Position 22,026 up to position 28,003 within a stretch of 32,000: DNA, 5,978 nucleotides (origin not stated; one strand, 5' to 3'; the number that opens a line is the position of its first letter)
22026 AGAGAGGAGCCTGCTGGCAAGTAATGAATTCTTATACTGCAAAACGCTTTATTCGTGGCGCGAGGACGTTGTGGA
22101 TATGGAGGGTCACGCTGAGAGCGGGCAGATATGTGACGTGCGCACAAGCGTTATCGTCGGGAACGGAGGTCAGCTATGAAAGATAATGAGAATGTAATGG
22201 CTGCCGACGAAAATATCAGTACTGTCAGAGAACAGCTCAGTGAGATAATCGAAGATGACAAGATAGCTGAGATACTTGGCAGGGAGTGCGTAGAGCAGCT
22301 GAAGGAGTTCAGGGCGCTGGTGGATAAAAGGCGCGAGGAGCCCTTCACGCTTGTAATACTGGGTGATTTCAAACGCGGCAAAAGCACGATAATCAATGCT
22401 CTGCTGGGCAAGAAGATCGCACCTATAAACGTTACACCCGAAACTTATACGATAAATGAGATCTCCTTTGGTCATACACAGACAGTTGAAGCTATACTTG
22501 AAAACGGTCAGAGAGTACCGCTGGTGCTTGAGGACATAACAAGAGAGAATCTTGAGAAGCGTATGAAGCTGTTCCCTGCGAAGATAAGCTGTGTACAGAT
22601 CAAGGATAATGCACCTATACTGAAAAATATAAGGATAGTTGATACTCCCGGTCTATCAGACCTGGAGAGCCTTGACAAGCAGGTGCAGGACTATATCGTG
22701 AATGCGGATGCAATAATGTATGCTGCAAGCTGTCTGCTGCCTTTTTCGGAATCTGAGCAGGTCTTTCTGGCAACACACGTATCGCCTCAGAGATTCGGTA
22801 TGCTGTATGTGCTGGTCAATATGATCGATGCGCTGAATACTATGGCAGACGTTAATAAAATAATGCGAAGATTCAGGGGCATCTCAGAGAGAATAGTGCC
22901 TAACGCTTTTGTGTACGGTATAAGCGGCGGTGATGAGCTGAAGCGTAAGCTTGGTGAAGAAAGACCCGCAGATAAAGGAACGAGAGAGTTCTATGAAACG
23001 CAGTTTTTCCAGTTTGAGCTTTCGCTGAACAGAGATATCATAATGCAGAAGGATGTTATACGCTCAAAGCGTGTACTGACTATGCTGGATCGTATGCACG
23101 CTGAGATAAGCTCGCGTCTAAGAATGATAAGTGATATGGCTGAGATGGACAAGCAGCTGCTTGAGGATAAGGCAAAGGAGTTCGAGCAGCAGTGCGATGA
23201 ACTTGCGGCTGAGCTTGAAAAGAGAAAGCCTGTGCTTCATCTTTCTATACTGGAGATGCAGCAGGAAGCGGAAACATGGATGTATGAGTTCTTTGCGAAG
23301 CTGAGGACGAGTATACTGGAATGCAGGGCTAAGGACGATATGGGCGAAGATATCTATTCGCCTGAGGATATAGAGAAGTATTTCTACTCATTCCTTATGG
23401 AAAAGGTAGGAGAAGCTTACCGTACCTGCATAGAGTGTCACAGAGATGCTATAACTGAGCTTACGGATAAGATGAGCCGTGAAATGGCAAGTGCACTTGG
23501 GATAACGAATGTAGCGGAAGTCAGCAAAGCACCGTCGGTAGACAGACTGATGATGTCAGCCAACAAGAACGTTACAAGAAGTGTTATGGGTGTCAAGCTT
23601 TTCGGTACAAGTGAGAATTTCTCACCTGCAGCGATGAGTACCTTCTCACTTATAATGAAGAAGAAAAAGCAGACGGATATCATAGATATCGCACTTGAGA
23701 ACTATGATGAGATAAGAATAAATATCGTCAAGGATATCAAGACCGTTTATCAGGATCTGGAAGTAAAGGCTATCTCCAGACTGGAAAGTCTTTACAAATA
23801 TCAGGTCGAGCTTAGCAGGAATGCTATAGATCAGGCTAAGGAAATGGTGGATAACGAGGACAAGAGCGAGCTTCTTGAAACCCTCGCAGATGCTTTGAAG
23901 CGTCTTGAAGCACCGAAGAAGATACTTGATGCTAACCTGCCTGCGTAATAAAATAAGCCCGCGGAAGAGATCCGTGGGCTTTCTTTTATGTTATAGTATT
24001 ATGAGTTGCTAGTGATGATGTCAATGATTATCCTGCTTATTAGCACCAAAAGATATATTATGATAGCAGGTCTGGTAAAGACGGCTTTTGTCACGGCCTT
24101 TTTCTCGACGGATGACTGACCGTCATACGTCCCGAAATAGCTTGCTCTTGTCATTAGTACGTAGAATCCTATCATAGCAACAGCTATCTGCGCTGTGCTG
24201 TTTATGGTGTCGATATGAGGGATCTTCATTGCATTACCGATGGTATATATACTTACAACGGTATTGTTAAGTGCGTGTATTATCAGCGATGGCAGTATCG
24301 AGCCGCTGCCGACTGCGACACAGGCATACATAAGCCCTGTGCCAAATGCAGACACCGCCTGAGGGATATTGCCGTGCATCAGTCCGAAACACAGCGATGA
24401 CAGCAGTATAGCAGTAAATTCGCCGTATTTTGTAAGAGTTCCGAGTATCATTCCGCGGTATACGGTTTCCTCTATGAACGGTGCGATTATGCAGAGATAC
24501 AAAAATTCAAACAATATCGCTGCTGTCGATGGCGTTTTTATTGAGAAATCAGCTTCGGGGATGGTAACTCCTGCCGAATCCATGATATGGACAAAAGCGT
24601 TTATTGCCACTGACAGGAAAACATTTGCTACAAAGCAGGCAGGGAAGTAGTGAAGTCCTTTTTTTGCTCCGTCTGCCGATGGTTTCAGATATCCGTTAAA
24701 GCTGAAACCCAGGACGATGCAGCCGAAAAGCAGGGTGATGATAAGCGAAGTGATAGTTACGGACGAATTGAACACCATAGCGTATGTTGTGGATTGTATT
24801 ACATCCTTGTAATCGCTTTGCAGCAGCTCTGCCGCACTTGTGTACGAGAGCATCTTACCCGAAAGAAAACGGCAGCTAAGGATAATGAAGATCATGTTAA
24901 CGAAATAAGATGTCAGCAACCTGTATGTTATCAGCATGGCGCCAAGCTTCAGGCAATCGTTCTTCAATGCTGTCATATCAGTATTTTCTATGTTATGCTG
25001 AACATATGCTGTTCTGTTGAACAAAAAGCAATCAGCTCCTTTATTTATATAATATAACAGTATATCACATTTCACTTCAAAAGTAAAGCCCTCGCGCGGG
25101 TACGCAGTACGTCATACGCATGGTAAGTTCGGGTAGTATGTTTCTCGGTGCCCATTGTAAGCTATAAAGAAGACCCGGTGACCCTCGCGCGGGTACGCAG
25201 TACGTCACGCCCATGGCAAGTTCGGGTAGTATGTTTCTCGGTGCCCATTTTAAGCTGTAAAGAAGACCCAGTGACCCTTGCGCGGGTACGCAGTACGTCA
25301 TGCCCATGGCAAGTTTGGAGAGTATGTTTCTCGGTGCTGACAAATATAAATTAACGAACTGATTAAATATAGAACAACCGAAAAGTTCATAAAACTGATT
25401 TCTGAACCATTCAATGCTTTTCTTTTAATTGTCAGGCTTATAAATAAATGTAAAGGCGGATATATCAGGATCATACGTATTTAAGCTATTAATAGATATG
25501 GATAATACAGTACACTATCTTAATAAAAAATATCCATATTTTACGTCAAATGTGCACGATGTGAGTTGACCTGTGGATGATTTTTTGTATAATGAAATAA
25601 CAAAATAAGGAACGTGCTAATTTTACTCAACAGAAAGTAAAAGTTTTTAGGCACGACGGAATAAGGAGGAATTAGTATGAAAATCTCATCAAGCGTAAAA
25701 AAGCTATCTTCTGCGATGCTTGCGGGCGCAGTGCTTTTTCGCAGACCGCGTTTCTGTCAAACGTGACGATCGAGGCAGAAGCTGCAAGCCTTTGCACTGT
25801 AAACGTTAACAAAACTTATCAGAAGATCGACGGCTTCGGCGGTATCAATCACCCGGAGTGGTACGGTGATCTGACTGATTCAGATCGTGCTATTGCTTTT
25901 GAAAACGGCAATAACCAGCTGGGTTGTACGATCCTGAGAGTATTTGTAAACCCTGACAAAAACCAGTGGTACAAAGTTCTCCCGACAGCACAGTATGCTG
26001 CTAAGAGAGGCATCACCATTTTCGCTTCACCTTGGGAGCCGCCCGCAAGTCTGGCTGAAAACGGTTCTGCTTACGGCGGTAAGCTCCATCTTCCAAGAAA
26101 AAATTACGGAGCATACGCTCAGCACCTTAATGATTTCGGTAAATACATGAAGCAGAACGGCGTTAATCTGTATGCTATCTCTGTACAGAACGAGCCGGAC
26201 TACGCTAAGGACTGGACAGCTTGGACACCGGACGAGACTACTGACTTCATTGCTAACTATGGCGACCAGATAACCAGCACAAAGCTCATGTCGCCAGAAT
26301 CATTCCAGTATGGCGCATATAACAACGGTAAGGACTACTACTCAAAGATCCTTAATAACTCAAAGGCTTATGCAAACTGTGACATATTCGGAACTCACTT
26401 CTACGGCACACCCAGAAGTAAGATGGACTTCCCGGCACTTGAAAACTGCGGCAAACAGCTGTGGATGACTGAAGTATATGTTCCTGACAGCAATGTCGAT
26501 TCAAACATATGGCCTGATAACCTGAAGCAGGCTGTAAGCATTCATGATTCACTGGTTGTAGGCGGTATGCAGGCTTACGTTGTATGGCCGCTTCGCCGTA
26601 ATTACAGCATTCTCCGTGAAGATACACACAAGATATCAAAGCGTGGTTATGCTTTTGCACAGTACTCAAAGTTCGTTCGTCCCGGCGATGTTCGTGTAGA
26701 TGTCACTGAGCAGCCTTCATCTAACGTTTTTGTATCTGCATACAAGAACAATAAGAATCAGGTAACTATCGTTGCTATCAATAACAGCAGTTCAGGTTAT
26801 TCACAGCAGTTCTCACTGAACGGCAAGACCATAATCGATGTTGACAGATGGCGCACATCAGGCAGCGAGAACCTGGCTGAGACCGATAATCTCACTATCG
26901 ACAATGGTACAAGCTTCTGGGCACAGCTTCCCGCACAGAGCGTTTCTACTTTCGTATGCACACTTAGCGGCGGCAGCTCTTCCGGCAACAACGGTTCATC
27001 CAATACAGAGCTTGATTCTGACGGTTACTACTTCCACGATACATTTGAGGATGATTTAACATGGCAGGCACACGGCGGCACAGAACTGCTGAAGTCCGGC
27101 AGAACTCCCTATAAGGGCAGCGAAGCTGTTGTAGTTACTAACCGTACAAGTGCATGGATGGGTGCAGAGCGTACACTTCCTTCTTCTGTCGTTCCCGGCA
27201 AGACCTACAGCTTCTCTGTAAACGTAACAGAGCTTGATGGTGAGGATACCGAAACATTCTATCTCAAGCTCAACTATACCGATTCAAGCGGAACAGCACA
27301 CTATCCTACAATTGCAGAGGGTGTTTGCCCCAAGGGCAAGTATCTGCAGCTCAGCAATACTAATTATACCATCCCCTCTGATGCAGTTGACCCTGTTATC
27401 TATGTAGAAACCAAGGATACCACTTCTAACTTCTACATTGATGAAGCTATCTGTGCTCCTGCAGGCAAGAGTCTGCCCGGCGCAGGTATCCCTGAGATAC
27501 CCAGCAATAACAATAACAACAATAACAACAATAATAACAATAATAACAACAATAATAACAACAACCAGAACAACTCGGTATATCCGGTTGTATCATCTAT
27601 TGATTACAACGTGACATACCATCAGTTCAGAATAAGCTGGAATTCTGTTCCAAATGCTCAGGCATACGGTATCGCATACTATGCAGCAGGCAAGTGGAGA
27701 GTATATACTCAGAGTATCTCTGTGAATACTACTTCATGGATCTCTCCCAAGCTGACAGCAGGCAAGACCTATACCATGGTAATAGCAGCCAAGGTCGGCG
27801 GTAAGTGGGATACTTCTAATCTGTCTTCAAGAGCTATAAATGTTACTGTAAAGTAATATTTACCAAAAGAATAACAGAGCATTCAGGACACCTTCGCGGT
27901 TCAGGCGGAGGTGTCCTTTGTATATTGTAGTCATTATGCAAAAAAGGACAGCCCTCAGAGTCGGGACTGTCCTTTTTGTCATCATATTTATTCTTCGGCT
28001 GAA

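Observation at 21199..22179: Middle gene looks like an M48 zinc-metallopeptidase fold with every catalytic ligand replaced (pseudo-protease?)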

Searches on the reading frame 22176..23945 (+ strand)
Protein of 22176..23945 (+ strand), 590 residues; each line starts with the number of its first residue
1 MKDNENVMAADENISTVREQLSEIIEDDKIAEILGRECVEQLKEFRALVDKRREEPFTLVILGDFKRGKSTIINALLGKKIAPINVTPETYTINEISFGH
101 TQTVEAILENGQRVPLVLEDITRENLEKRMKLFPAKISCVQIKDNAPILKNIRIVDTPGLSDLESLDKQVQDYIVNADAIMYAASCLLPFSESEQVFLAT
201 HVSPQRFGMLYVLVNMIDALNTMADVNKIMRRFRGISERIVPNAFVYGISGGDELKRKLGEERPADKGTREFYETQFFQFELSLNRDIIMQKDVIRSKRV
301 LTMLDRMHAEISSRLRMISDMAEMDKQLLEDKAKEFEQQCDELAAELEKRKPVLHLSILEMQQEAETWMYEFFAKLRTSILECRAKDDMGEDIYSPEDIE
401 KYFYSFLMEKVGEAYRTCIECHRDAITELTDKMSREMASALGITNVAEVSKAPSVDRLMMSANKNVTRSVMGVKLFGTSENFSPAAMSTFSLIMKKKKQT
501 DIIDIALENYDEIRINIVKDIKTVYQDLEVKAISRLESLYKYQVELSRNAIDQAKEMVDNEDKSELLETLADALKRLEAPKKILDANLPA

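Call 3: search_protein_families(library=pfam, proteins=[window:22176-23945:+], max_evalue=10)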
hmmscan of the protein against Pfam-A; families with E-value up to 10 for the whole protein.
window:22176-23945:+ (590 aa): 15 families
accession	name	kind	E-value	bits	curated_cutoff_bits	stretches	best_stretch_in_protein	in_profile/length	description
PF00350.29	Dynamin_N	-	2.3e-21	77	27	1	60-213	2-165/168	Dynamin family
PF01926.29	MMR_HSR1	-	3.2e-06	27.7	21.9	1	59-182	2-81/113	50S ribosome-binding GTPase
PF04548.22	AIG1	-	0.00014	21.7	27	2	147-177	46-76/212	AIG1 family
PF00735.24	Septin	-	0.0025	17.6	26.2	1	56-118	4-66/280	Septin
PF18663.7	Pallilysin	-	0.036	14.5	25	1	502-524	83-105/118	Pallilysin beta barrel domain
PF03193.22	RsgA_GTPase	-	0.044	14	30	1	57-81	107-131/174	RsgA GTPase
PF14417.12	MEDS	-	0.046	14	29.8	1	279-346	62-134/161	MEDS: MEthanogen/methylotroph, DcmR Sensory domain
PF04336.18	ACP_PD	-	0.055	14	27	1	288-346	125-182/183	Acyl carrier protein phosphodiesterase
PF02520.22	ANIS5_cation-bd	-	0.056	14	29.3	1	4-43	52-91/109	SXP/RAL-2 family protein Ani s 5-like, metal-binding domain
PF07739.18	TipAS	-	0.41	11.6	23.8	0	320-384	21-85/117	TipAS antibiotic-recognition domain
PF20463.3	PDH_C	-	0.52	11.1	22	0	547-571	77-101/102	Prephenate dehydrogenase, dimerization domain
PF02421.24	FeoB_N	-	0.53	10.2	27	1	58-98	2-42/156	Ferrous iron transport protein B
PF24033.1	DUF7342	-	1.3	9.5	31.6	1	540-580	56-96/150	Family of unknown function (DUF7342)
PF14276.11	DUF4363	-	1.3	9.5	27.5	1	316-358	13-55/107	Domain of unknown function (DUF4363)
PF19269.4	Anticodon_2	-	6.7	7.6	23.6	0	538-578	39-79/141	Anticodon binding domain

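Call 4: search_protein_families(library=ncbifam, proteins=[window:22176-23945:+], max_evalue=10)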
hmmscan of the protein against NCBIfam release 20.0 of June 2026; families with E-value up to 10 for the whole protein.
window:22176-23945:+ (590 aa): 10 families
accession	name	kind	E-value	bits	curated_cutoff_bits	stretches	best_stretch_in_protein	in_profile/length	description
NF052648.1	DynmDynABac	equivalog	1.6e-14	52.8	1600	2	16-97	571-651/1187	dynamin GTPase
NF000908.1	PRK00089.1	equivalog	6.8e-07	28.9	237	2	60-92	7-38/291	GTPase Era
TIGR00231.1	small_GTP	domain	2.4e-05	24.2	42.5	1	57-169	4-72/164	GTP-binding protein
TIGR03918.1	GTP_HydF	equivalog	0.001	18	325.55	2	57-90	8-41/392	[FeFe] hydrogenase H-cluster maturation GTPase HydF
TIGR03594.1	GTPase_EngA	equivalog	0.0056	15.7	306.7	1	34-82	152-201/432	ribosome biogenesis GTPase Der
TIGR00450.1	mnmE_trmE_thdF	equivalog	0.018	14.2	252.6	1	34-80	182-233/446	tRNA uridine-5-carboxymethylaminomethyl(34) synthesis GTPase MnmE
TIGR00436.1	era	equivalog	0.025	13.9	116.25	1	60-102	4-45/270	GTPase Era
TIGR03596.1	GTPase_YlqF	equivalog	0.044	13.2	208.2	1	52-86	114-148/276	ribosome biogenesis GTPase YlqF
NF050157.1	CapLactmsBetCapB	equivalog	0.18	10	1000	1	492-574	152-232/577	caprolactamase subunit beta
NF003255.0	PRK04213.1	equivalog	0.22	10.8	164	1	51-96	4-49/204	GTP-binding protein EngB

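Call 11: search_protein_families(library=padloc, proteins=[window:22176-23945:+], max_evalue=1)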
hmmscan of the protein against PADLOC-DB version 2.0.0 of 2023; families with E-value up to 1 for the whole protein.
window:22176-23945:+ (590 aa): 2 families
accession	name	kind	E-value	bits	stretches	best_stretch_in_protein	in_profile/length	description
PDLC03839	LeoA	-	9e-13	46.1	3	6-100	7-104/559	-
PDLC03841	LeoBC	-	2.3e-09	34.9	2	11-191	26-160/601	-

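Call 55: search_solved_structures(query=window:22176-23945:+, max_evalue=0.001)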
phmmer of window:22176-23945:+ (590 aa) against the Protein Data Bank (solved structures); distinct sequences matched with E-value up to 0.001: 5.
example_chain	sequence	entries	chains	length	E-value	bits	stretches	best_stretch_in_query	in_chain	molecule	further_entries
2j68_A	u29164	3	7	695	4.9e-14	55.4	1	6-221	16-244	BACTERIAL DYNAMIN-LIKE PROTEIN | DYNAMIN FAMILY PROTEIN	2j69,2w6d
5owv_C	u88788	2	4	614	2e-06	30.3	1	49-176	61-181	GTP-binding protein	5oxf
6j72_A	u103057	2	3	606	1.1e-05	27.9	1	40-246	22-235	Isoniazid inducible gene protein IniA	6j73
6jfk_A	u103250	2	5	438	1.8e-05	27.1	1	49-231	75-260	Mitofusin-2,cDNA FLJ57997, highly similar to Transmembrane GTPase MFN2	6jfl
6jfm_A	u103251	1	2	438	0.00012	24.4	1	50-231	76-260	Mitofusin-2,Mitofusin-2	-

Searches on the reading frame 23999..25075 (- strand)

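Call 11: search_protein_families(library=padloc, proteins=[window:23999-25075:-], max_evalue=1)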
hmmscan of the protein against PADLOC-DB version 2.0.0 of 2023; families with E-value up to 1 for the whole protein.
window:23999-25075:- (358 aa): 0 families

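Call 12: search_protein_families(library=pfam, proteins=[window:23999-25075:-], max_evalue=0.01)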
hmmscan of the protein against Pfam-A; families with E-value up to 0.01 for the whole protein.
window:23999-25075:- (358 aa): 1 family
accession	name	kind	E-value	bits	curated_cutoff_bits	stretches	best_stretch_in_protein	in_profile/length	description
PF02517.21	Rce1-like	-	1.9e-20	73.3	22.4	1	187-273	4-93/93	Type II CAAX prenyl endopeptidase Rce1-like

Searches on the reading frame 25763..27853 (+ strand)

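Call 70: search_protein_families(library=pfam, proteins=[window:25763-27853:+], max_evalue=0.00001)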
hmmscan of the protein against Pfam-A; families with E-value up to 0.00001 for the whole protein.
window:25763-27853:+ (697 aa): 2 families
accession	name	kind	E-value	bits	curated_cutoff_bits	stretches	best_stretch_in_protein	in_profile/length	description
PF02018.23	CBM_4_9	-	5.4e-18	66.1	25.9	1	422-552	3-133/136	Carbohydrate binding domain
PF17189.10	Glyco_hydro_30C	-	2.3e-06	28.1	22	0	310-397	3-65/65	Glycosyl hydrolase family 30 beta sandwich domain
